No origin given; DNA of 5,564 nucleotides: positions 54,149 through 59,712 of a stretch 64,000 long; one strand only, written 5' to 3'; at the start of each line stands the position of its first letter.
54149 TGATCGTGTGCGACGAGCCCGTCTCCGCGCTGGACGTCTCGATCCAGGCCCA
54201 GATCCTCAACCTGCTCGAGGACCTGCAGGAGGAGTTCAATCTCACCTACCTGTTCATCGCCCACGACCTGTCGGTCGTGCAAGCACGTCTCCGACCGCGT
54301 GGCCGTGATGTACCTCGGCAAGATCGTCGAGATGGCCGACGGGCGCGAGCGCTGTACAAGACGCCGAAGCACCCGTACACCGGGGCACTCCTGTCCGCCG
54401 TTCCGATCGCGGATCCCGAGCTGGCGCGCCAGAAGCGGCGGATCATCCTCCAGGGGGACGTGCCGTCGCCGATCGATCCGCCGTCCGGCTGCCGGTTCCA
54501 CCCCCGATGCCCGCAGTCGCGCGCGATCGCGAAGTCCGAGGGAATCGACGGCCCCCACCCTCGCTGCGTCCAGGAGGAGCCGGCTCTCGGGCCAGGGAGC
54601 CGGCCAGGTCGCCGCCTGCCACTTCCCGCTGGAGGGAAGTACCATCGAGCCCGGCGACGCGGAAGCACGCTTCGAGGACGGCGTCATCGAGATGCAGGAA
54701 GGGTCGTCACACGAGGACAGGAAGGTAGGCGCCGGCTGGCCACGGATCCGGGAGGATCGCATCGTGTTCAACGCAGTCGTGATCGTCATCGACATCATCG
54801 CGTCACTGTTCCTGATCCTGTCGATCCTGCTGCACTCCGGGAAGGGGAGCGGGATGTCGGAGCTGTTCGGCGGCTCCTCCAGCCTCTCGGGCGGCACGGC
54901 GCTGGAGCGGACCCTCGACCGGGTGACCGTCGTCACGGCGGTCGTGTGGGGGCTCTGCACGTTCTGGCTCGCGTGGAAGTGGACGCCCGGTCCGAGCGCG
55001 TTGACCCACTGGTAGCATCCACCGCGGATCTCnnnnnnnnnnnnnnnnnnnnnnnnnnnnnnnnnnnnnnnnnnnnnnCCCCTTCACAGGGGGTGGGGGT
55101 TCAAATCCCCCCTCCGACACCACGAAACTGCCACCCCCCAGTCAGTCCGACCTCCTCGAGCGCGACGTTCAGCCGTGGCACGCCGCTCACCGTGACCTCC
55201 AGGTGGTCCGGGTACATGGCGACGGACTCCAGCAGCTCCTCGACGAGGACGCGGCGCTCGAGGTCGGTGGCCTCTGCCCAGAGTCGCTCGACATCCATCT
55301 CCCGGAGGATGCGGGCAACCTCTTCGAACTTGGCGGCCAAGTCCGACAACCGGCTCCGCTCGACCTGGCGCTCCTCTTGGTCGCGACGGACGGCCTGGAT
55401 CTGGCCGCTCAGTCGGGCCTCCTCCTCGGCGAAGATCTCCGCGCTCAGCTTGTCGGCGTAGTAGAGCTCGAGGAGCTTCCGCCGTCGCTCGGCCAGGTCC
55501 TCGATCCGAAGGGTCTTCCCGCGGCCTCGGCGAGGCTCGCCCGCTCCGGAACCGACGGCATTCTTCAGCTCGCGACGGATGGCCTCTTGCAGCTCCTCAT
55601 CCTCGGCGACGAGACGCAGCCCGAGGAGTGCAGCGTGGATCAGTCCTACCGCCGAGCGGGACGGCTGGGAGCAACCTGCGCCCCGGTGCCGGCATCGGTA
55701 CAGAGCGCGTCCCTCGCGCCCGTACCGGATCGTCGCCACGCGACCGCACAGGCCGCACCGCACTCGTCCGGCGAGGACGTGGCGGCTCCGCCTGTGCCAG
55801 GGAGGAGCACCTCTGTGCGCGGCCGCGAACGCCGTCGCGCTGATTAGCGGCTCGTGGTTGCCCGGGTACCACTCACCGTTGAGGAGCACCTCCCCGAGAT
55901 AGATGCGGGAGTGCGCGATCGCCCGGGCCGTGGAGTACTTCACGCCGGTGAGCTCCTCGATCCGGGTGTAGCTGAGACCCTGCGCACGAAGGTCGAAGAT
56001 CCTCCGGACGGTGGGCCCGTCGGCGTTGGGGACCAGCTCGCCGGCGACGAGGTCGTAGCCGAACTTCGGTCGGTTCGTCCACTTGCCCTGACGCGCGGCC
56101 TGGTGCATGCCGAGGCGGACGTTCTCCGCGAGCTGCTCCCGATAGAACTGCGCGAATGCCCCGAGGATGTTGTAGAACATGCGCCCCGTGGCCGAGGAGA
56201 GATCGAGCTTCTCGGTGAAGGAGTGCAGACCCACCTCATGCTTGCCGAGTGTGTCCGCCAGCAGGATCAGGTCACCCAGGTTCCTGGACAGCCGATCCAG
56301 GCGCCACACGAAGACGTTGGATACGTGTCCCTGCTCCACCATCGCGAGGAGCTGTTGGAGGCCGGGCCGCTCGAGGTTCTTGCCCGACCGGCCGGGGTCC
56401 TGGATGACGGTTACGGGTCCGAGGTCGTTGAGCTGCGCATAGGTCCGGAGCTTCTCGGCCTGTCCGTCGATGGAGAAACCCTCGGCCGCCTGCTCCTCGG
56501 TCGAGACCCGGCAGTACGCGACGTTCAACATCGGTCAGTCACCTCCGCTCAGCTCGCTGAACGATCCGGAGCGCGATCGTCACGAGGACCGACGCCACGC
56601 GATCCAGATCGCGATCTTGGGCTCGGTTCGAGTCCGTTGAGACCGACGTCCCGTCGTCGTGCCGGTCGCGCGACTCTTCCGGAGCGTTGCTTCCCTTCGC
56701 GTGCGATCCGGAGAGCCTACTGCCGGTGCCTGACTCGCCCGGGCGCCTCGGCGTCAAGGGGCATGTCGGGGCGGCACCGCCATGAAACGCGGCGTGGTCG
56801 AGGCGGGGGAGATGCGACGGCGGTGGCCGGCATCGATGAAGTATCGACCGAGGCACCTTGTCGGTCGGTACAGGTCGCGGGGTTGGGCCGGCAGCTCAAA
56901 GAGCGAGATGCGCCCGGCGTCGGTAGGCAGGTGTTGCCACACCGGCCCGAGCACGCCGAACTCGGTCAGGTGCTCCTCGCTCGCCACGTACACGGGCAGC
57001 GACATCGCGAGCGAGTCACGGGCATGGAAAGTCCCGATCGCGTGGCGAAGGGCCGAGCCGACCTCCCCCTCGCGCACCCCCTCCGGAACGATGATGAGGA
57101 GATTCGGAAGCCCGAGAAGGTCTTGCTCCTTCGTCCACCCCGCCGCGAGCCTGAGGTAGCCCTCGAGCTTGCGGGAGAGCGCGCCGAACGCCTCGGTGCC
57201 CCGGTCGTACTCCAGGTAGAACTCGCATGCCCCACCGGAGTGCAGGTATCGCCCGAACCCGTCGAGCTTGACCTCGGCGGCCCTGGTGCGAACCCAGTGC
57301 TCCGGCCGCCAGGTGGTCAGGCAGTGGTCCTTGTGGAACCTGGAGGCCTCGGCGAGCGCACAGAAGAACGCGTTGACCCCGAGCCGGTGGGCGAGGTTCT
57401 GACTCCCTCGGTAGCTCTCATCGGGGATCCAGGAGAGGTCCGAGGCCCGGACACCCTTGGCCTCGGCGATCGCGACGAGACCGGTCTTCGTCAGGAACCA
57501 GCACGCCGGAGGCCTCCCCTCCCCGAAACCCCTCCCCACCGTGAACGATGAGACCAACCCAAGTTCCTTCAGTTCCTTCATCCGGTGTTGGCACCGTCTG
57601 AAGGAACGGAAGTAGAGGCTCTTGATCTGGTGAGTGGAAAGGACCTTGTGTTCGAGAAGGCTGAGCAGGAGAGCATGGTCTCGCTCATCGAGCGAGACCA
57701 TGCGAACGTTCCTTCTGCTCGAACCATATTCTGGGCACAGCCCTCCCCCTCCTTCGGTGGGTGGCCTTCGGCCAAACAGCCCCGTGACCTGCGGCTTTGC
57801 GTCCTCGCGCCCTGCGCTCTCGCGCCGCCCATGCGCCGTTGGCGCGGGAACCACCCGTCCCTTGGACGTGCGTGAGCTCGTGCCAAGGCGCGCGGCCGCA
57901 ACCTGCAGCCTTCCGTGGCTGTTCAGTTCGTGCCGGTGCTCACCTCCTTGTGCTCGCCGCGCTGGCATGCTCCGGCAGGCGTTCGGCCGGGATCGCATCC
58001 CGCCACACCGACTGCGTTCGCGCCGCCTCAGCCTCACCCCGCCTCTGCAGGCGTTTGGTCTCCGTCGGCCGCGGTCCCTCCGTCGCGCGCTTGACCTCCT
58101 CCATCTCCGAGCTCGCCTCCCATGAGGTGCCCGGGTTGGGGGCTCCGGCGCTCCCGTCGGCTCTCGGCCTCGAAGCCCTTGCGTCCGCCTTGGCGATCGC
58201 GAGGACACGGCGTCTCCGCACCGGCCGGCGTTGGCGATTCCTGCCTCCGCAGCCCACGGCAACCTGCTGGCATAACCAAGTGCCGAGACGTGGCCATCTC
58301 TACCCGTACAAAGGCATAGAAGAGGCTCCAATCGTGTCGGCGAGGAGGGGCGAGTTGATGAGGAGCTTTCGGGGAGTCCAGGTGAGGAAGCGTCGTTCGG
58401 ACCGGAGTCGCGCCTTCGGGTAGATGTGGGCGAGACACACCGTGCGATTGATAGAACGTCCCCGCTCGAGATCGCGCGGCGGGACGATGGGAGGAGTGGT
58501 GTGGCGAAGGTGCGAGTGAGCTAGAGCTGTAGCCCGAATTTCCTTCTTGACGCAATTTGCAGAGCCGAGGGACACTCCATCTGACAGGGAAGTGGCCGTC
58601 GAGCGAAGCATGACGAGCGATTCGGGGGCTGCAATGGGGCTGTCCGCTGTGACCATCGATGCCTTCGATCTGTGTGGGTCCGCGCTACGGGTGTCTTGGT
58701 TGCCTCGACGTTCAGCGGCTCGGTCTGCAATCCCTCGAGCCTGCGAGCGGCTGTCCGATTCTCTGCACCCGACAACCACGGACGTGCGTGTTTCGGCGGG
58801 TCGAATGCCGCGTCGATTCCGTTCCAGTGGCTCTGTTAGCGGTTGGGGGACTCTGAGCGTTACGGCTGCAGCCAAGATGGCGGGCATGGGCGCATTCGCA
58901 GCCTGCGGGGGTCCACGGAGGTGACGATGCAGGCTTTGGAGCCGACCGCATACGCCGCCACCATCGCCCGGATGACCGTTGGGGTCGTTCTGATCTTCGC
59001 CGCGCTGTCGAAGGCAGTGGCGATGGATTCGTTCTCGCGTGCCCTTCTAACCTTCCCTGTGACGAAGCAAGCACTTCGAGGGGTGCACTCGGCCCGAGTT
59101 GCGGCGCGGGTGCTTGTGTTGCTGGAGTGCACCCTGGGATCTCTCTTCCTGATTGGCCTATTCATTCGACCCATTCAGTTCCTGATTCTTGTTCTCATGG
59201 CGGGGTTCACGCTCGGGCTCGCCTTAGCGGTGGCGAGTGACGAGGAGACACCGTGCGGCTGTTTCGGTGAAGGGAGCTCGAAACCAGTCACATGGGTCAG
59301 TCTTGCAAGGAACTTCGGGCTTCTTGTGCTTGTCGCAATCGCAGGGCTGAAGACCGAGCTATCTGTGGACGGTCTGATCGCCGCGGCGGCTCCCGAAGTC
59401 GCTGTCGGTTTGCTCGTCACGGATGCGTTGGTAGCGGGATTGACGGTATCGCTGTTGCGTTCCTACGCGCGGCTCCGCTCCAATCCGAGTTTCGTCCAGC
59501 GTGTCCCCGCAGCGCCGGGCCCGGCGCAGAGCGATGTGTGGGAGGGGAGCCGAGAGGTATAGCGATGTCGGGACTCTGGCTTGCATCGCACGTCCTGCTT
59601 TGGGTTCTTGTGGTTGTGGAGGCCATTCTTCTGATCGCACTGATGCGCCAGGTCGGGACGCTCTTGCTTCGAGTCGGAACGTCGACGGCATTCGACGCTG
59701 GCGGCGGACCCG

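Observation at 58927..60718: Orphan mauE-mauD-mauA-like cassette with no heavy subunit, MauG or amicyanin in reach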

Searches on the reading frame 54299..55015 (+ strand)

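Call 102: search_protein_families(library=pfam, proteins=[window:54299-55015:+], max_evalue=0.01)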
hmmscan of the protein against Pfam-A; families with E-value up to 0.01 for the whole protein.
window:54299-55015:+ (238 aa): 1 family
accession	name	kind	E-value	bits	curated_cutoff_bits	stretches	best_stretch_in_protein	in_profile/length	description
PF03840.19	SecG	-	2.5e-15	56.8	29.2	1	160-225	1-68/70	Preprotein translocase SecG subunit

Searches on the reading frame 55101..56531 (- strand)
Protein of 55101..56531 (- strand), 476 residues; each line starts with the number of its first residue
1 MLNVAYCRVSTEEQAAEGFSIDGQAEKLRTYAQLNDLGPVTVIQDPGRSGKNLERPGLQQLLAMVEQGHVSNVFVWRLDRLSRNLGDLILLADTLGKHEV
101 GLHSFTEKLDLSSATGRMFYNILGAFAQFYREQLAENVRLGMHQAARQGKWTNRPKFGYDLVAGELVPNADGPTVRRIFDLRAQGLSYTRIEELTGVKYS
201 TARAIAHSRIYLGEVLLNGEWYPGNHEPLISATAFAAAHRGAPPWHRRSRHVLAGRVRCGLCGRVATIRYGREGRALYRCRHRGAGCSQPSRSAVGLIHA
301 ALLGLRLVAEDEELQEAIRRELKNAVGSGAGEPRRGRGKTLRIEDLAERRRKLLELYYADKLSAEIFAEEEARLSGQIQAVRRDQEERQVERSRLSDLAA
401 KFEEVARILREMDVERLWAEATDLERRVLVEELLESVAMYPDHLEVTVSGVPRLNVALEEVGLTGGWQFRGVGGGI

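Call 92: search_protein_families(library=padloc, proteins=[window:55101-56531:-], max_evalue=0.01)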
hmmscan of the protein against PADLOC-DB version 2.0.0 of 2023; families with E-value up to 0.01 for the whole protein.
window:55101-56531:- (476 aa): 0 families

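Call 93: search_protein_families(library=ncbifam, proteins=[window:55101-56531:-], max_evalue=0.001)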
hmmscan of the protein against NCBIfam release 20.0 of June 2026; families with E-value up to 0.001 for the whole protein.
window:55101-56531:- (476 aa): 6 families
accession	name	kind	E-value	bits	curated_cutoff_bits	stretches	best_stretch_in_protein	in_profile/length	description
NF047343.1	SCCmet_CcrB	equivalog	1.5e-35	122.9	900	1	5-193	11-203/542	cassette chromosome recombinase CcrB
NF041201.1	recomb_XisF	equivalog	4.5e-31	108.3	375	1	4-167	2-159/465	fdxN element excision recombinase XisF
NF047347.1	SCCmet_CcrC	equivalog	1.1e-26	93.4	900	1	5-166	7-170/558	cassette chromosome recombinase CcrC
NF047344.1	SCCmet_CcrA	equivalog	2.2e-21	76.5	700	1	4-266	5-275/442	cassette chromosome recombinase CcrA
NF049883.1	resolv_YneB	equivalog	5e-18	65.3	175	1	4-209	3-204/211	YneB family resolvase-like protein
NF033518.0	transpos_IS607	equivalog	2e-10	40.5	110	1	4-83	57-132/187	IS607 family transposase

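Call 102: search_protein_families(library=pfam, proteins=[window:55101-56531:-], max_evalue=0.01)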
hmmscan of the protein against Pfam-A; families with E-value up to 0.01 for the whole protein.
window:55101-56531:- (476 aa): 4 families
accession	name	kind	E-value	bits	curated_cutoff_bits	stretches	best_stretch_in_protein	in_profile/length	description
PF00239.26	Resolvase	-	4.4e-39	134.3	23.3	1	4-151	2-145/145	Resolvase, N terminal domain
PF13408.12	Zn_ribbon_recom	-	1.1e-07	32.5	25.3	1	253-295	2-47/58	Recombinase zinc beta ribbon domain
PF08281.18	Sigma70_r4_2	-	0.00012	22.1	25.7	0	173-203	13-44/54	Sigma-70, region 4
PF07508.19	Recombinase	-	0.00042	21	21.1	1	172-239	4-96/102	Recombinase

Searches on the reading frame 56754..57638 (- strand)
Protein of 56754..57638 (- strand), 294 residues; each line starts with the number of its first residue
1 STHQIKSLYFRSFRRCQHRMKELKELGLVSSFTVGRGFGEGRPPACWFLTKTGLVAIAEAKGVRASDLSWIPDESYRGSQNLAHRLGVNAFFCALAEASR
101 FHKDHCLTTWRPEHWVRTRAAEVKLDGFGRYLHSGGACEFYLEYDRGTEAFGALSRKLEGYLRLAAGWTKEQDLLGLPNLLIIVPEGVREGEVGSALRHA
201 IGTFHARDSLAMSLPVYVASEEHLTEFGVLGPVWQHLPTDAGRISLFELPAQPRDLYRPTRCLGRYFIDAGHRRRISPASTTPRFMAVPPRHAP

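Call 92: search_protein_families(library=padloc, proteins=[window:56754-57638:-], max_evalue=0.01)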
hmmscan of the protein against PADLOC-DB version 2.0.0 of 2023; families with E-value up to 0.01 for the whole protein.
window:56754-57638:- (294 aa): 0 families

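Call 93: search_protein_families(library=ncbifam, proteins=[window:56754-57638:-], max_evalue=0.001)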
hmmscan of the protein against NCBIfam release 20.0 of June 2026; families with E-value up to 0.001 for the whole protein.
window:56754-57638:- (294 aa): 0 families

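Call 102: search_protein_families(library=pfam, proteins=[window:56754-57638:-], max_evalue=0.01)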
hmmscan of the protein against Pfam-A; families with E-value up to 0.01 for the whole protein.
window:56754-57638:- (294 aa): 1 family
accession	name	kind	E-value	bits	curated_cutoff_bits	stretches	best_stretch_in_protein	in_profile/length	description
PF13814.12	Replic_Relax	-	6.7e-31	108.3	25.3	1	1-167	11-178/191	Replication-relaxation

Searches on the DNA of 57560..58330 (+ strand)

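Call 83: search_dna_similar(query=window:57560-58330:+, collection=plasmids, mode=distant, max_rows=15)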
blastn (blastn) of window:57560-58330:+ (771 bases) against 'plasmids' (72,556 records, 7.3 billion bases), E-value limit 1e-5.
No match.

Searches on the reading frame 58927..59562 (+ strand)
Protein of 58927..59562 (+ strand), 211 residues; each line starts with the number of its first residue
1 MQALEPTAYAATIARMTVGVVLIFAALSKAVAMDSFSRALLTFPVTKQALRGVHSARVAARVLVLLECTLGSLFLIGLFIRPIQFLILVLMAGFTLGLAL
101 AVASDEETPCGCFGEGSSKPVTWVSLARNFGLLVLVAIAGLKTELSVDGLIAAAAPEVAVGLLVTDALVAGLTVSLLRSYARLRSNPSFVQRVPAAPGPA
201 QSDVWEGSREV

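Call 3: search_protein_families(library=pfam, proteins=[window:58927-59562:+], max_evalue=0.1)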
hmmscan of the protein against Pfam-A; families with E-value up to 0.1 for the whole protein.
window:58927-59562:+ (211 aa): 2 families
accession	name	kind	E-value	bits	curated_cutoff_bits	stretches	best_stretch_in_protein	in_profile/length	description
PF07291.16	MauE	-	1.7e-21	77.3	27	1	8-140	2-126/128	Methylamine utilisation protein MauE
PF07681.17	DoxX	-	0.0034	18.4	23.6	1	11-95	2-80/85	DoxX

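Call 4: search_protein_families(library=ncbifam, proteins=[window:58927-59562:+], max_evalue=0.1)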
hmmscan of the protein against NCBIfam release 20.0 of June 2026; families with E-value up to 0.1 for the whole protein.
window:58927-59562:+ (211 aa): 1 family
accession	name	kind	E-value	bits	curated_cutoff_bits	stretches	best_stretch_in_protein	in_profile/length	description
NF045576.1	BT_3928_fam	equivalog_domain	2.2e-11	43.5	250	1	12-144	3-134/358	BT_3928 family protein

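Call 92: search_protein_families(library=padloc, proteins=[window:58927-59562:+], max_evalue=0.01)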
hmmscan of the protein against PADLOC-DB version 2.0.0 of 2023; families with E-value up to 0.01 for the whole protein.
window:58927-59562:+ (211 aa): 0 families
